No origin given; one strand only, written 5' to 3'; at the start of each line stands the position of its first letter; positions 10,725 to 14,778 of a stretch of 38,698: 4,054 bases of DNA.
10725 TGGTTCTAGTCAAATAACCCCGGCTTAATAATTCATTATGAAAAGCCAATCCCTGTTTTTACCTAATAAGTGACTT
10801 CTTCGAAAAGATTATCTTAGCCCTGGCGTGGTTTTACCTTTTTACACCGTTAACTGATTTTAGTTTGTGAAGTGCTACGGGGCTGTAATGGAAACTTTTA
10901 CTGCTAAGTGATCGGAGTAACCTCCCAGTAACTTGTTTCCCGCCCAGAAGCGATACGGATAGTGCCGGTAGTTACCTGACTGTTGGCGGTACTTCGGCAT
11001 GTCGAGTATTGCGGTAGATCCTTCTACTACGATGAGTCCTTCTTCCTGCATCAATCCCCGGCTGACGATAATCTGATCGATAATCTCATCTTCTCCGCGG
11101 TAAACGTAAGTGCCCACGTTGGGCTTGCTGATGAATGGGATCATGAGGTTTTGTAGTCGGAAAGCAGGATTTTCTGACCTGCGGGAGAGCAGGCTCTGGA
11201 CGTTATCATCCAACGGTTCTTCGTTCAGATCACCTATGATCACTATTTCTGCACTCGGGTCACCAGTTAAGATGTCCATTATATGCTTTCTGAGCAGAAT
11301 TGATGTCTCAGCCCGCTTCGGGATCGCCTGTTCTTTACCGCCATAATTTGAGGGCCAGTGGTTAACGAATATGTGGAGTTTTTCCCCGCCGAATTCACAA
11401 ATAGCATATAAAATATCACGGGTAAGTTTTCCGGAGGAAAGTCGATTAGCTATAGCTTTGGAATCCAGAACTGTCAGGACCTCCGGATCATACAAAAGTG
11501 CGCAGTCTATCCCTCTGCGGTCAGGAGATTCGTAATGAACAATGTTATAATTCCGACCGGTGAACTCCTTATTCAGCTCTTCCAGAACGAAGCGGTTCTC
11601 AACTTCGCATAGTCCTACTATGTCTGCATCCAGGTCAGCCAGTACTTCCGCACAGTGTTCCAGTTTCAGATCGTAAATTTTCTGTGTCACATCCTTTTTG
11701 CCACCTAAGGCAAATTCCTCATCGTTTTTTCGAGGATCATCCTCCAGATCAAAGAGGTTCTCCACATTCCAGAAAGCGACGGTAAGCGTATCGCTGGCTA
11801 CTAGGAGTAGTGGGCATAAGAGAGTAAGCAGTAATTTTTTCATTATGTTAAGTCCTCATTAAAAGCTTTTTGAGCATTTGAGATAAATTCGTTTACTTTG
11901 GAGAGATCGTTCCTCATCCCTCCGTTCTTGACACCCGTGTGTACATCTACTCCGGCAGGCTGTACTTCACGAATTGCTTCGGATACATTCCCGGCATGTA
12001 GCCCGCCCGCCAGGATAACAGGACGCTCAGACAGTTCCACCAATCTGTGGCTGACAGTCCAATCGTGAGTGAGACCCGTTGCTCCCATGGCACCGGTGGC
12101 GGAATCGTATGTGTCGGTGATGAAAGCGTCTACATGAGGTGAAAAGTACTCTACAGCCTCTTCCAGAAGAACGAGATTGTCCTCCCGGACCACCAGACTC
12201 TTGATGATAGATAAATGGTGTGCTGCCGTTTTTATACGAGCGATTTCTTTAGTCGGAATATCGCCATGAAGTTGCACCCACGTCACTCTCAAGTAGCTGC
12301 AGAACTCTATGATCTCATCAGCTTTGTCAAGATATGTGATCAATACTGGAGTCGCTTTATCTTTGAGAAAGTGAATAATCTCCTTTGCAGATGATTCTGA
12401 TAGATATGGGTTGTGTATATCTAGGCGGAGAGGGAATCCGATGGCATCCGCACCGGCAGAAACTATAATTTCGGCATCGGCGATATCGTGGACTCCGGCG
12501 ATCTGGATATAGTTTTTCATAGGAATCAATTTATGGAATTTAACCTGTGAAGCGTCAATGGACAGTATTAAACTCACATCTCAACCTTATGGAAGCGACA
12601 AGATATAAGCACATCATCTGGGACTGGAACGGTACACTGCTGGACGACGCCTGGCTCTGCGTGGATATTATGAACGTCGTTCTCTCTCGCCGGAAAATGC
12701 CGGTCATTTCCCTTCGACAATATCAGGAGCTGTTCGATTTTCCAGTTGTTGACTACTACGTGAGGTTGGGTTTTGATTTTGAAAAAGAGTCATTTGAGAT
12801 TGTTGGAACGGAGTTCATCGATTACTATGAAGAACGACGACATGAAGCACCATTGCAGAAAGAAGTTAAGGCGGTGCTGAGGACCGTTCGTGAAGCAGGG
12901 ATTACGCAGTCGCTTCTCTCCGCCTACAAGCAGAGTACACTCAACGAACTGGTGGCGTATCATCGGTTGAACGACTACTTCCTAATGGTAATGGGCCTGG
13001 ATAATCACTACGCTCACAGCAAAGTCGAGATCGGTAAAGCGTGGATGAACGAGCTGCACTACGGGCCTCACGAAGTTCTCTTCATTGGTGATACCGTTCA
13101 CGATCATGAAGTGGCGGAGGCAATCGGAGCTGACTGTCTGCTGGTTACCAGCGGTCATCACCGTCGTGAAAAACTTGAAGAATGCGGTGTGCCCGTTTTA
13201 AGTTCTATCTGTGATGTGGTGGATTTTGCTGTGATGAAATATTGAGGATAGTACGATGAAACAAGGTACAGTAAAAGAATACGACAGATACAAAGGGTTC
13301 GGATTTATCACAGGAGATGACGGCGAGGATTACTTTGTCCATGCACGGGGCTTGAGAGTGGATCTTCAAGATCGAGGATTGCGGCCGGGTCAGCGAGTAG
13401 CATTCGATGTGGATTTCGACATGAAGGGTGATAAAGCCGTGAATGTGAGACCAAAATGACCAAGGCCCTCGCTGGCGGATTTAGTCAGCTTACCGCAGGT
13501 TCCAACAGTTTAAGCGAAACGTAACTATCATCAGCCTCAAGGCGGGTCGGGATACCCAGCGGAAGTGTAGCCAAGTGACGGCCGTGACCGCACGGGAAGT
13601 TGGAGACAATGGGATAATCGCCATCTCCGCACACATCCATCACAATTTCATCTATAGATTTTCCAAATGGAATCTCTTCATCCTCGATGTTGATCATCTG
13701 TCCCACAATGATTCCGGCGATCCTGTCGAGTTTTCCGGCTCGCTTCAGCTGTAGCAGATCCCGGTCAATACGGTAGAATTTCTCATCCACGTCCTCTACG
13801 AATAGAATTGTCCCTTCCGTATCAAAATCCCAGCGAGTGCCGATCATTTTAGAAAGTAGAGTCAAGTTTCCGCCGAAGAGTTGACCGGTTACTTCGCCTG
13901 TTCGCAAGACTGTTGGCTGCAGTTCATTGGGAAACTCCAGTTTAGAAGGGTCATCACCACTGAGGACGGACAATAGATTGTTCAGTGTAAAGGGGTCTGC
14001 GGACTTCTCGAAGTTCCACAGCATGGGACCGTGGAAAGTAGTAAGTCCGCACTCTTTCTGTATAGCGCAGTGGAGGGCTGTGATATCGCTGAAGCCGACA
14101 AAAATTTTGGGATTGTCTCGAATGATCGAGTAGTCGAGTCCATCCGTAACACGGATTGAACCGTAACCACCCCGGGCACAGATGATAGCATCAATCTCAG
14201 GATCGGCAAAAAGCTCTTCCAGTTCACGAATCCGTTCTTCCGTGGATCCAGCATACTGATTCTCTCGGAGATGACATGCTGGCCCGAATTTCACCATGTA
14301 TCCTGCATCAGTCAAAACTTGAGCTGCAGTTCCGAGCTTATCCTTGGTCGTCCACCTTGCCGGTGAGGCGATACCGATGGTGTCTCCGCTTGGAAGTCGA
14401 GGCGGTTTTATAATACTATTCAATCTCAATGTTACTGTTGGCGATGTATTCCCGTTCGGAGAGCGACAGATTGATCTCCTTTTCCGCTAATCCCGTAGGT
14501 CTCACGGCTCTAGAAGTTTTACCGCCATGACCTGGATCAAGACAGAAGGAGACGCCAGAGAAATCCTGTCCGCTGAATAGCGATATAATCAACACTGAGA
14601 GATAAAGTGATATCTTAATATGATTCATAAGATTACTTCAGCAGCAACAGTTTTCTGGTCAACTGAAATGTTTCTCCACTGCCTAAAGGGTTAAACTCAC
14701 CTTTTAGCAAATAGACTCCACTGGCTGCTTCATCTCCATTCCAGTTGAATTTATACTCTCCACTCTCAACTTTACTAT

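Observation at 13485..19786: Operon of T9SS-exported peptidoglycan-type hydrolases ending in cytoplasmic LdcA: processing of external rather than self murein?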

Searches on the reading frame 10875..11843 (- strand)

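Call 8: search_protein_families(library=pfam, proteins=[window:10875-11843:-], max_evalue=0.001)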
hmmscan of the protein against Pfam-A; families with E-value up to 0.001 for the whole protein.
window:10875-11843:- (322 aa): 2 families
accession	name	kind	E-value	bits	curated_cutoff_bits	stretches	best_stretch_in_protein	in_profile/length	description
PF19580.5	Exo_endo_phos_3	-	2.4e-84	283.5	27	1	21-319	1-309/311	Endonuclease/Exonuclease/phosphatase family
PF03372.29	Exo_endo_phos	-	2.8e-08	34.2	24.5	1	59-266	17-208/225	Endonuclease/Exonuclease/phosphatase family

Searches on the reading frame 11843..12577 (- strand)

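Call 8: search_protein_families(library=pfam, proteins=[window:11843-12577:-], max_evalue=0.001)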
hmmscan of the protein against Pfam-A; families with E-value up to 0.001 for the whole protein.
window:11843-12577:- (244 aa): 1 family
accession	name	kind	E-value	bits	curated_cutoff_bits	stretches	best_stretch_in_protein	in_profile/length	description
PF00697.28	PRAI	-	1.4e-19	71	22.7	1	25-233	2-192/193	N-(5'phosphoribosyl)anthranilate (PRA) isomerase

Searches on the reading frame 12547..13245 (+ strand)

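Call 8: search_protein_families(library=pfam, proteins=[window:12547-13245:+], max_evalue=0.001)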
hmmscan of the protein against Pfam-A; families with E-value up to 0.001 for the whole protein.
window:12547-13245:+ (232 aa): 4 families
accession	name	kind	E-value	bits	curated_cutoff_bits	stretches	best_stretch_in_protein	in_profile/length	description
PF13419.12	HAD_2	-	1.4e-19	71.3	23.8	1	23-200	1-178/178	Haloacid dehalogenase-like hydrolase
PF00702.32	Hydrolase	-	2.2e-11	45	26.4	1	20-194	1-191/191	haloacid dehalogenase-like hydrolase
PF13242.12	Hydrolase_like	-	1e-09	38.6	22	1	166-219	13-70/75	HAD-hyrolase-like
PF12710.13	HAD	-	1.6e-08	35.6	27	1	23-191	1-189/189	haloacid dehalogenase-like hydrolase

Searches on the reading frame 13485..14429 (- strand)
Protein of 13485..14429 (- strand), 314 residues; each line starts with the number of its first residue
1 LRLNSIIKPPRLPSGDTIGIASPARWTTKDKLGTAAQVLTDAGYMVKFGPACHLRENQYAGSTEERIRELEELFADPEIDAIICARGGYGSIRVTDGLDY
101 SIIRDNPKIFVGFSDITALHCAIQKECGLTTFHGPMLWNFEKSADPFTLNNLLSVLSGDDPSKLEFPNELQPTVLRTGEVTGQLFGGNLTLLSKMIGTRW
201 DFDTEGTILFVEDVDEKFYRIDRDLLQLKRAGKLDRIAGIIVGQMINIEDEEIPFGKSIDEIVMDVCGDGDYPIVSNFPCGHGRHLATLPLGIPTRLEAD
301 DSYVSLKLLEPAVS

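Call 4: search_protein_families(library=pfam, proteins=[window:13485-14429:-], max_evalue=0.1)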
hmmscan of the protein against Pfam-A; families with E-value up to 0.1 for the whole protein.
window:13485-14429:- (314 aa): 2 families
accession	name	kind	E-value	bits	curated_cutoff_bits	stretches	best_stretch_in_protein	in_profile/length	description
PF02016.21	Peptidase_S66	-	4.7e-39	133.7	25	1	18-134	1-121/121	LD-carboxypeptidase N-terminal domain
PF17676.7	Peptidase_S66C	-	9e-34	117.1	23.7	1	181-297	1-120/120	LD-carboxypeptidase C-terminal domain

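Call 5: search_protein_families(library=ncbifam, proteins=[window:13485-14429:-], max_evalue=0.1)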
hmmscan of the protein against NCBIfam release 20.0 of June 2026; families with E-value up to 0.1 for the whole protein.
window:13485-14429:- (314 aa): 2 families
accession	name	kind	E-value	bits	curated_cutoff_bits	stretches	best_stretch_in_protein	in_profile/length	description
NF008424.0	PRK11253.1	equivalog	9.8e-50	169.3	378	1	28-308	18-300/308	muramoyltetrapeptide carboxypeptidase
NF053868.1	DS1_1_antiphage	equivalog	0.0058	15.7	330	1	180-221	34-78/369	nucleoid-associated anti-phage protein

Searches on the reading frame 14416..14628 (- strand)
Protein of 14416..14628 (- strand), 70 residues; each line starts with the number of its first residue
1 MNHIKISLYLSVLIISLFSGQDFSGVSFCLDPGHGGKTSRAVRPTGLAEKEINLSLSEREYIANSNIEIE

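Call 4: search_protein_families(library=pfam, proteins=[window:14416-14628:-], max_evalue=0.1)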
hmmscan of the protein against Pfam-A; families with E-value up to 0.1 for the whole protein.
window:14416-14628:- (70 aa): 1 family
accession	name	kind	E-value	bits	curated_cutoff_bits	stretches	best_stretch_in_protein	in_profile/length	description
PF01520.23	Amidase_3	-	9.8e-05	22.9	27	1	29-59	2-32/174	N-acetylmuramoyl-L-alanine amidase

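Call 5: search_protein_families(library=ncbifam, proteins=[window:14416-14628:-], max_evalue=0.1)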
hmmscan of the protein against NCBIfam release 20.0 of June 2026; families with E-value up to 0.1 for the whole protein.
window:14416-14628:- (70 aa): 4 families
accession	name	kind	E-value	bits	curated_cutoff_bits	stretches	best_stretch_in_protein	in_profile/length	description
TIGR02883.1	spore_cwlD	equivalog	0.00014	22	221.55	1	29-59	4-34/189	N-acetylmuramoyl-L-alanine amidase CwlD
NF007652.1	PRK10319.1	equivalog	0.029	13.6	400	1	29-59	61-91/291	N-acetylmuramoyl-L-alanine amidase AmiA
NF007751.0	PRK10431.1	equivalog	0.035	12.7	532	1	27-57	193-223/445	N-acetylmuramoyl-L-alanine amidase AmiB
NF038267.1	amidase_AmiC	exception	0.075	11.6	700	1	27-59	188-220/407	N-acetylmuramoyl-L-alanine amidase AmiC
